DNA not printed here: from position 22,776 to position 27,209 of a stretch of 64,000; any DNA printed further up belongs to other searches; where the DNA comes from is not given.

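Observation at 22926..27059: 1377-aa secreted protein: M14 carboxypeptidase module at the end of about 1000 aa of unassigned sequence with thrombospondin-type-3-like Ca loops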

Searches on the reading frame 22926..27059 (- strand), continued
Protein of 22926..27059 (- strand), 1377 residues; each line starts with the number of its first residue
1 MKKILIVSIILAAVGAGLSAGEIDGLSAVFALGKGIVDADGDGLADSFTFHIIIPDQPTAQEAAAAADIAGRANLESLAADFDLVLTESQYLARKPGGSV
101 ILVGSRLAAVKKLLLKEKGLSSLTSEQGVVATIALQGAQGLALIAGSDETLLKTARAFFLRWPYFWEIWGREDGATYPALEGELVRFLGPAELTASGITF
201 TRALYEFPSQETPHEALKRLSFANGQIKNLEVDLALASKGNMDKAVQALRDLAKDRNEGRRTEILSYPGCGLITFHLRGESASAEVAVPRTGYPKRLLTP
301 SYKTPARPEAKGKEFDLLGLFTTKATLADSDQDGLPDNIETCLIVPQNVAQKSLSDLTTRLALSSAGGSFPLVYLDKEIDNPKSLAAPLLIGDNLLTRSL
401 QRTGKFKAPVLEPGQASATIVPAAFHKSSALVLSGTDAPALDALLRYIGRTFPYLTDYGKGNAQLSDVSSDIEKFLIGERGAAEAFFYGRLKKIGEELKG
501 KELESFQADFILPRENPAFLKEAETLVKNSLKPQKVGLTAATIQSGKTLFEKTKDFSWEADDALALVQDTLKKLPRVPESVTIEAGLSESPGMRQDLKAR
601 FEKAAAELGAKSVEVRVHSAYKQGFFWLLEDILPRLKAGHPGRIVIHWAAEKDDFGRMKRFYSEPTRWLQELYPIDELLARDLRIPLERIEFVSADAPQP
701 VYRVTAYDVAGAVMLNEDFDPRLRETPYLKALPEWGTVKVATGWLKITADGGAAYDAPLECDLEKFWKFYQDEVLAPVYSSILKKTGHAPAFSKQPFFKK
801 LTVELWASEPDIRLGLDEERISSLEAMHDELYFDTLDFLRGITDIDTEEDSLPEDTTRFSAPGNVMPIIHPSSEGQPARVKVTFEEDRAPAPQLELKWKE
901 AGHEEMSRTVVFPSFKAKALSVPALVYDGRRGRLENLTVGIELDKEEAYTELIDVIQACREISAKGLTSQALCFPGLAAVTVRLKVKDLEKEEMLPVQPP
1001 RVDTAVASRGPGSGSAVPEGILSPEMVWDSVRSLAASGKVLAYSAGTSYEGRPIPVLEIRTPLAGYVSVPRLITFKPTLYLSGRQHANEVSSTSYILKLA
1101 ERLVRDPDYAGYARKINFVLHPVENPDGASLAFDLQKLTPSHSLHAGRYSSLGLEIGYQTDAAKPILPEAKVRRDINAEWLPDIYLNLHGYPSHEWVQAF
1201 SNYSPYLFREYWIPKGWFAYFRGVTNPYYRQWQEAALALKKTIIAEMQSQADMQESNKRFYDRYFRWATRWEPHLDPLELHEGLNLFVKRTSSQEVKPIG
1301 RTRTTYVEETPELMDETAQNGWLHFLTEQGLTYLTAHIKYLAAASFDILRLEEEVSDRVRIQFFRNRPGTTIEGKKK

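Call 8: search_solved_structures(query=window:22926-27059:-, max_evalue=1, show_alignments=2)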
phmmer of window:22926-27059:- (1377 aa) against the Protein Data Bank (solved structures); distinct sequences matched with E-value up to 1: 6.
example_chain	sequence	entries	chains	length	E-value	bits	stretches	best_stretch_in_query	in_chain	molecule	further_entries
2c1c_A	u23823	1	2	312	0.0039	17.8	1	1043-1136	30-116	CARBOXYPEPTIDASE B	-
1arl_A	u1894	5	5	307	0.25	11.8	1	1042-1138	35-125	APO-CARBOXYPEPTIDASE A=ALPHA= (COX) | PROTEIN (CARBOXYPEPTIDASE A) | CARBOXYPEPTIDASE A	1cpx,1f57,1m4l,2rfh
1hdq_A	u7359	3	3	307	0.25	11.8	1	1042-1138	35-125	CARBOXYPEPTIDASE A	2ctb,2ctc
3fvl_A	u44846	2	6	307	0.25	11.8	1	1042-1138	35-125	Carboxypeptidase A1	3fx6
1arm_A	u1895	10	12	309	0.25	11.8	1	1042-1138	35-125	HG-CARBOXYPEPTIDASE A=ALPHA= (COX) | PROTEIN (CARBOXYPEPTIDASE A) | CARBOXYPEPTIDASE A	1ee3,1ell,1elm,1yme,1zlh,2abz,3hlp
1pyt_B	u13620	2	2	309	0.25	11.8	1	1042-1138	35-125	PROCARBOXYPEPTIDASE A | Carboxypeptidase A1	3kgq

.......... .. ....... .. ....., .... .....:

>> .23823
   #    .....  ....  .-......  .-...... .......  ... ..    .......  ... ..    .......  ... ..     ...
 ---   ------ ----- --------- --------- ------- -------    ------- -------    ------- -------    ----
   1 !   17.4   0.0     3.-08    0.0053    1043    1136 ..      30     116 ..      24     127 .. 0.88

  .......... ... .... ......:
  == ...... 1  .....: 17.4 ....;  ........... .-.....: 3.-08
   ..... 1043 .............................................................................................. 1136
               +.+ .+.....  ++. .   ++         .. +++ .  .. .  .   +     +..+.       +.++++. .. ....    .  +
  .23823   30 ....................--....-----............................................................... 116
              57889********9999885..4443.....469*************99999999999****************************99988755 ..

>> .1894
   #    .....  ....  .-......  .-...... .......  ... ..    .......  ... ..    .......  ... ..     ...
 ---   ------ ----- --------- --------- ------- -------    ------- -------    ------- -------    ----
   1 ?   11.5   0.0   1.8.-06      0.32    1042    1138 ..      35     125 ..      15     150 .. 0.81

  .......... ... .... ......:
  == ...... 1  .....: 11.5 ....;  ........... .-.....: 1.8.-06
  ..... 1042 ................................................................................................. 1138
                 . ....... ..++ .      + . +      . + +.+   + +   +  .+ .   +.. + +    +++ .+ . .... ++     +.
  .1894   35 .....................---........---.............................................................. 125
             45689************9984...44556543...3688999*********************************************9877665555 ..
